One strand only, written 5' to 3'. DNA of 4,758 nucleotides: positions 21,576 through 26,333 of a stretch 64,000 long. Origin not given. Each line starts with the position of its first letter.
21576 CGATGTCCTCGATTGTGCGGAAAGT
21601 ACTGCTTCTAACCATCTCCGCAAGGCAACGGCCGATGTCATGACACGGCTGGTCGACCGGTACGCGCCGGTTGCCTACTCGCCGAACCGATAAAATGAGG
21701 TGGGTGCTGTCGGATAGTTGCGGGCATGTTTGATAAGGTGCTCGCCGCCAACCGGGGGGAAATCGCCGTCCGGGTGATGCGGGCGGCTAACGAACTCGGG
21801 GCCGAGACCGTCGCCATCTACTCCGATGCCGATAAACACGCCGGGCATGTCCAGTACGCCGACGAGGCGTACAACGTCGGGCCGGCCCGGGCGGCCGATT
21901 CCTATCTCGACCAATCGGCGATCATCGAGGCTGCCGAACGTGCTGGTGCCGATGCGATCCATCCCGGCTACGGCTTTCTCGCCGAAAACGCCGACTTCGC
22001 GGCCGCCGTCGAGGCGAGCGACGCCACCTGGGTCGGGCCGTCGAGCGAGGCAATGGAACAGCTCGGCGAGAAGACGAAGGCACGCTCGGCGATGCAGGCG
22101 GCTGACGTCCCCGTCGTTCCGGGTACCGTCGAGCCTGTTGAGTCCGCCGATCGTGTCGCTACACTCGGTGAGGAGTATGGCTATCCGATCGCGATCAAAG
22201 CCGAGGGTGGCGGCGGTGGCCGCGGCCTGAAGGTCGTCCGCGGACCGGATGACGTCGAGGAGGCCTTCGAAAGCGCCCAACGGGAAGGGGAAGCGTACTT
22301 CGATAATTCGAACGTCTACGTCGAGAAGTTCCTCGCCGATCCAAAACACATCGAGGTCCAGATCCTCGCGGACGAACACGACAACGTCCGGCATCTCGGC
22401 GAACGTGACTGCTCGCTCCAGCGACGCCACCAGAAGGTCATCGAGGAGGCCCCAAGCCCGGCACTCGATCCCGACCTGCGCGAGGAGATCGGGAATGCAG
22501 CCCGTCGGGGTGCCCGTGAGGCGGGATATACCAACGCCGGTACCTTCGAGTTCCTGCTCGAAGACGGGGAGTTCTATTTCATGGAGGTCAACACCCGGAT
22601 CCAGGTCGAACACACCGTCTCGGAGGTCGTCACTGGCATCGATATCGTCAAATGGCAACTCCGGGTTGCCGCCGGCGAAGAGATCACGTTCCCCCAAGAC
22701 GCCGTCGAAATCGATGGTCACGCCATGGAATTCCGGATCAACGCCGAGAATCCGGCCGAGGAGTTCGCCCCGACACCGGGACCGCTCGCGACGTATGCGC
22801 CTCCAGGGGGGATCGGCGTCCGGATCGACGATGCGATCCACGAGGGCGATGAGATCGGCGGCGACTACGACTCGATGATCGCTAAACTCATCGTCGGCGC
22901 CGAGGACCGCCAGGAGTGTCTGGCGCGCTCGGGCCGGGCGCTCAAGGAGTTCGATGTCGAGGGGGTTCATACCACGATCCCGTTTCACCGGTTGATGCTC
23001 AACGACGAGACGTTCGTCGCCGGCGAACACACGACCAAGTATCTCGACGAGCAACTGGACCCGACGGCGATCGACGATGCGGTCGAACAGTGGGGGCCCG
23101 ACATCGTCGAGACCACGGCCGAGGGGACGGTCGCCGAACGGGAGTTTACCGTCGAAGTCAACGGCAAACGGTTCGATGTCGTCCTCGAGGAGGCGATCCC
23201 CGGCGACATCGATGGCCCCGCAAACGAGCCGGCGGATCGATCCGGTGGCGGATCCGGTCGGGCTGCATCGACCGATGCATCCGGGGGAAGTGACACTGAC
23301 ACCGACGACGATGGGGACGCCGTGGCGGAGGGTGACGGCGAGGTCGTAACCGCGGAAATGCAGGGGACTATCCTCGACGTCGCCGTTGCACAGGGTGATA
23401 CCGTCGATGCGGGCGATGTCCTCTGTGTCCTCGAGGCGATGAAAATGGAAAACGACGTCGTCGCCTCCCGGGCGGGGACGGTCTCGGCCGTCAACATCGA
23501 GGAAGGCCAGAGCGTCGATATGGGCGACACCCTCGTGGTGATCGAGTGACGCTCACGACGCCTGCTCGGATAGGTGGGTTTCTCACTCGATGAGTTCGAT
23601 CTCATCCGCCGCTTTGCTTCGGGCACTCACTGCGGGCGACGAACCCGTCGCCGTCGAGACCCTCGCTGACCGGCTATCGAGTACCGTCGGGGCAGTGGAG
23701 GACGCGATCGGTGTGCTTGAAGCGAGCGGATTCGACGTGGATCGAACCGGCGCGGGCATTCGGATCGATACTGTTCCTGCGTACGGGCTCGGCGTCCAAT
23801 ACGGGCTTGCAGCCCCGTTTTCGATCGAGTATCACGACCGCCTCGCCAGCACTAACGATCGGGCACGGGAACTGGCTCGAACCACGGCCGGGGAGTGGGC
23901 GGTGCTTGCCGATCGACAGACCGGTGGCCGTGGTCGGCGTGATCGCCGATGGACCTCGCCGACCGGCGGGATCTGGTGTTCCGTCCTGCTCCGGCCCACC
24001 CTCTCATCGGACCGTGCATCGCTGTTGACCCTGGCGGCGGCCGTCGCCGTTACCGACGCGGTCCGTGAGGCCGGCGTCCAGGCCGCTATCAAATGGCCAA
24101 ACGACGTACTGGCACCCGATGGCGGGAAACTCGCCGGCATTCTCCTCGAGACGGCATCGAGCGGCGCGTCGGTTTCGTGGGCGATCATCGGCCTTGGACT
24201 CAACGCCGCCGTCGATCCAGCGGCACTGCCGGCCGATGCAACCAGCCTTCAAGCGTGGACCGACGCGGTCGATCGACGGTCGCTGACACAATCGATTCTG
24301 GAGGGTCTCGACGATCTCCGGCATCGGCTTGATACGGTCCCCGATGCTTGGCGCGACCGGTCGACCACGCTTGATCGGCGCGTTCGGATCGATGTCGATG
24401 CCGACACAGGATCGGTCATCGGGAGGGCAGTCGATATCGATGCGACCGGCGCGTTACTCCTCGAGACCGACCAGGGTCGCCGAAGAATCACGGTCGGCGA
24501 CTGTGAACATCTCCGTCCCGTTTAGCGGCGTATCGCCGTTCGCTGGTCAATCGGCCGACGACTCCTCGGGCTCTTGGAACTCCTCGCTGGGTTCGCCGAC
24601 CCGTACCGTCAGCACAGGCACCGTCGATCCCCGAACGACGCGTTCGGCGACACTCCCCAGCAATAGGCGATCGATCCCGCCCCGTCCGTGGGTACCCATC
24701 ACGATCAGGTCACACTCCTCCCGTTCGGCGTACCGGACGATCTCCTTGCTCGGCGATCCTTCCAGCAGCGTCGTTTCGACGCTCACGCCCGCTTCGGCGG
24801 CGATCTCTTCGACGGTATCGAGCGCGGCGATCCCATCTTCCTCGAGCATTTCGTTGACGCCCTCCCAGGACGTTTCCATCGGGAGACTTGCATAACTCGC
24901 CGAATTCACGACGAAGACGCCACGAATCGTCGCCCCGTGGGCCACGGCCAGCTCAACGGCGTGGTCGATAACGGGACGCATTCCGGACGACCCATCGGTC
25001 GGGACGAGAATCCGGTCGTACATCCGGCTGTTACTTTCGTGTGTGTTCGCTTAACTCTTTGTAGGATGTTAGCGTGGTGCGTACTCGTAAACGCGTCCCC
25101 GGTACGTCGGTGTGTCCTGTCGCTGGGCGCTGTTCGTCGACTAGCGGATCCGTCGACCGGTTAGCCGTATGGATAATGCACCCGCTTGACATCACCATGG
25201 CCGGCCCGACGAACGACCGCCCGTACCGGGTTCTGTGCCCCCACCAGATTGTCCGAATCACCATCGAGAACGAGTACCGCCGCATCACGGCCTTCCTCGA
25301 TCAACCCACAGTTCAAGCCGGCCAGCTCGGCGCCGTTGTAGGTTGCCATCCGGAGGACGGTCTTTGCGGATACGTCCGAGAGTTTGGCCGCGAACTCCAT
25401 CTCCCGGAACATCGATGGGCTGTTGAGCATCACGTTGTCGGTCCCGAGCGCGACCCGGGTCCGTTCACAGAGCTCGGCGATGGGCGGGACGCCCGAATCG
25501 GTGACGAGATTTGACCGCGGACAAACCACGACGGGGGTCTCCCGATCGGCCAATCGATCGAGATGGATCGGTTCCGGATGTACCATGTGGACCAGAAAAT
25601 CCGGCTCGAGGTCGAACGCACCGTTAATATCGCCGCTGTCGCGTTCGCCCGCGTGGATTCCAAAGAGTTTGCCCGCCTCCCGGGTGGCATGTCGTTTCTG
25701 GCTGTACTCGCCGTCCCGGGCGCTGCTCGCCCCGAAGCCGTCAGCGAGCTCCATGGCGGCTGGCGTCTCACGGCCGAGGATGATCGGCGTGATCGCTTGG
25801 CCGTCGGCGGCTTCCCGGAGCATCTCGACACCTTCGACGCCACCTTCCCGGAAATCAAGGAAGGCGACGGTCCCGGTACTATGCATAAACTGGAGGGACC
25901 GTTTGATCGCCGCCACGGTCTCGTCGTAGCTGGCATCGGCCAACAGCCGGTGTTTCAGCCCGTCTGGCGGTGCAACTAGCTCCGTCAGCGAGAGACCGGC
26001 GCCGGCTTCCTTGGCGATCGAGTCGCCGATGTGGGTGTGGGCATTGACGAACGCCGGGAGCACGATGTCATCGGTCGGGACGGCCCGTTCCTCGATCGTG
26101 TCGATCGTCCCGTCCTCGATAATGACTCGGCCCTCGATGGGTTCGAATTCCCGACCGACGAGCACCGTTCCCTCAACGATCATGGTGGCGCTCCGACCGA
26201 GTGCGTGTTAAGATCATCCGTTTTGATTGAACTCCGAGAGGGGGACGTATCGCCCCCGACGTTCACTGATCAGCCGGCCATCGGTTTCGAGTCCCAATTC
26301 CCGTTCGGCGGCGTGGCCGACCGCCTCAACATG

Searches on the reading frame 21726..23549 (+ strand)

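Call 72: search_protein_families(library=pfam, proteins=[window:21726-23549:+], max_evalue=0.0001)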
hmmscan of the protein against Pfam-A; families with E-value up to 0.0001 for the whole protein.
window:21726-23549:+ (607 aa): 7 families
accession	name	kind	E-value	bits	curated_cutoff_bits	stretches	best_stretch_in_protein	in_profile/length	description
PF02786.22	CPSase_L_D2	-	1.7e-72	243.8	19.8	1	116-320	2-208/211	Carbamoyl-phosphate synthase L chain, ATP binding domain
PF00289.28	Biotin_carb_N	-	7.8e-44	149.1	25.5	1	1-110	1-110/110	Biotin carboxylase, N-terminal domain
PF02785.25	Biotin_carb_C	-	6.3e-35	120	32.4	1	335-442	1-108/108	Biotin carboxylase C-terminal domain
PF00364.28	Biotin_lipoyl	-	7.9e-18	64.5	22.1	1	544-606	6-73/73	Biotin-requiring enzyme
PF13533.13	Biotin_lipoyl_2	-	3.7e-08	33.4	29.8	0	583-607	8-32/32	Biotin-lipoyl like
PF02222.28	ATP-grasp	-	1.2e-07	32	27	1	136-291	14-162/179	ATP-grasp domain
PF07478.18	Dala_Dala_lig_C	-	7.1e-07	29.4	24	1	141-290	25-174/204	D-ala D-ala ligase C-terminus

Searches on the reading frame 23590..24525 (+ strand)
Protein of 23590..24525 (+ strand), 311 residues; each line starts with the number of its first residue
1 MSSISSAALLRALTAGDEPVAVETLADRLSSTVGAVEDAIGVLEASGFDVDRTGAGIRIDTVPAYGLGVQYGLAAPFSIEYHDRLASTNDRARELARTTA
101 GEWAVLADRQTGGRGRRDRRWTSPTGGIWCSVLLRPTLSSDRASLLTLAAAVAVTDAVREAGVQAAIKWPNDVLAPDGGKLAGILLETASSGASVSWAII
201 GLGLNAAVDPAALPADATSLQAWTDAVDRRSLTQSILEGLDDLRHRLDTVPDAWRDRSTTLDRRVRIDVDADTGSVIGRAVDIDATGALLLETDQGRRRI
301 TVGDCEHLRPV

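Call 73: search_protein_families(library=pfam, proteins=[window:23590-24525:+], max_evalue=0.0001)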
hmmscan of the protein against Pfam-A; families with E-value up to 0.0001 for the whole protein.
window:23590-24525:+ (311 aa): 2 families
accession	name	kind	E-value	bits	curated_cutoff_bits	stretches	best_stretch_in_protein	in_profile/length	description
PF03099.24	BPL_LplA_LipB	-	4.9e-21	75.5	21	1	84-205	4-133/133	Biotin/lipoate A/B protein ligase family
PF02237.23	BPL_C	-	2.2e-10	40.7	21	1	260-307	1-47/48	Biotin protein ligase C terminal domain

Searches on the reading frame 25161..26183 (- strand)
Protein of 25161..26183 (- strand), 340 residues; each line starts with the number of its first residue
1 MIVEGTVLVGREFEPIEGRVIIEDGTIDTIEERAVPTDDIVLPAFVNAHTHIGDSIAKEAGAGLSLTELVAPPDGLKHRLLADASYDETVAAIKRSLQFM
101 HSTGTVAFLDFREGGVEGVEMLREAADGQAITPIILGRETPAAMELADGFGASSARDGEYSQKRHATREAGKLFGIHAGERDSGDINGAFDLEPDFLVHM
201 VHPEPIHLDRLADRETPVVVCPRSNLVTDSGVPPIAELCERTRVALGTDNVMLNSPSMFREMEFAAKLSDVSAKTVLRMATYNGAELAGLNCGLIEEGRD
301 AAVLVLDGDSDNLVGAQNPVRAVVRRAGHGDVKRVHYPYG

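Call 73: search_protein_families(library=pfam, proteins=[window:25161-26183:-], max_evalue=0.0001)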
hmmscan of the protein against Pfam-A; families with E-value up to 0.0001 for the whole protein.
window:25161-26183:- (340 aa): 3 families
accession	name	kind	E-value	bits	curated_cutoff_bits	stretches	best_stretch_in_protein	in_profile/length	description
PF01979.26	Amidohydro_1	-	1.5e-33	117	25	2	197-317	195-323/345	Amidohydrolase family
PF00962.28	A_deaminase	-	3e-06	27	27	1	164-286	181-311/330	Adenosine deaminase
PF07969.17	Amidohydro_3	-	8.6e-05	22.6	29.7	0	233-321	357-462/472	Amidohydrolase family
